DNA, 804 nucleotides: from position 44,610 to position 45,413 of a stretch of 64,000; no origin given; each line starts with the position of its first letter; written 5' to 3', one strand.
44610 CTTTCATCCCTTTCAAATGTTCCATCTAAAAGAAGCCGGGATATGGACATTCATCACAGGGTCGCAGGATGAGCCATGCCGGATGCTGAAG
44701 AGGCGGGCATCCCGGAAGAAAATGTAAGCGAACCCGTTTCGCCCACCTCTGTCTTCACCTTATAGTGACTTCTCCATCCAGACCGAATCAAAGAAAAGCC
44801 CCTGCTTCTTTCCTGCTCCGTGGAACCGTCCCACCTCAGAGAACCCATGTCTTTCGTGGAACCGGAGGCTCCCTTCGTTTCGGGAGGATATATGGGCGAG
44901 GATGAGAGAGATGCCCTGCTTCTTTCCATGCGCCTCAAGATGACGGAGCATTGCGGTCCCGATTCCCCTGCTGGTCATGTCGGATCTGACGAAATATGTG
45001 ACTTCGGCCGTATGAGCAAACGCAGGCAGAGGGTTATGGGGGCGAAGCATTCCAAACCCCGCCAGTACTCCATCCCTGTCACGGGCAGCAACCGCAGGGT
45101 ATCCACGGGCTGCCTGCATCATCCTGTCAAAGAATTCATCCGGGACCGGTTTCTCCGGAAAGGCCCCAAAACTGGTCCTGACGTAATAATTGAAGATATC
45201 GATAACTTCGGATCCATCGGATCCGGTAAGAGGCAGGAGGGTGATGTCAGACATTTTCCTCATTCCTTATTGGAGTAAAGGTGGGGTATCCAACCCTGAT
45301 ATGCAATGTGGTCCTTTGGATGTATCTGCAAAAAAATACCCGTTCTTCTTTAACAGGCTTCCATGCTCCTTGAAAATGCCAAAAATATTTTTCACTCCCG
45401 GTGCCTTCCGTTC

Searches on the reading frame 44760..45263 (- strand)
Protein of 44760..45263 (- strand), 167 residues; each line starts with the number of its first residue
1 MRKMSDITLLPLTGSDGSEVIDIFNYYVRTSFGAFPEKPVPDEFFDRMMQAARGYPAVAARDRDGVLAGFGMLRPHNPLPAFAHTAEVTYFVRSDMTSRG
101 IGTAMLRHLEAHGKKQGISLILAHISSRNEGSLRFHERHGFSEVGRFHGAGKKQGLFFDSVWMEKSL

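Call 41: search_protein_families(library=pfam, proteins=[window:44760-45263:-], max_evalue=0.01)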
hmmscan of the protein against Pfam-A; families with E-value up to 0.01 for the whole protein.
window:44760-45263:- (167 aa): 5 families
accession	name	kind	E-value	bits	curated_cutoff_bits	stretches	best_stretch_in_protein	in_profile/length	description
PF00583.31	Acetyltransf_1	-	2.6e-17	63.6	20.7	1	22-141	3-116/116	Acetyltransferase (GNAT) family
PF13420.13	Acetyltransf_4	-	1.4e-14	54.9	24.3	1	60-162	53-155/155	Acetyltransferase (GNAT) domain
PF13302.13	Acetyltransf_3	-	2e-09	38.7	25.4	1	9-141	4-137/138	Acetyltransferase (GNAT) domain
PF13508.13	Acetyltransf_7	-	3.5e-08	34.1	27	1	58-143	7-84/84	Acetyltransferase (GNAT) domain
PF13673.13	Acetyltransf_10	-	2.8e-06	27.7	23.6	1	34-146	12-112/128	Acetyltransferase (GNAT) domain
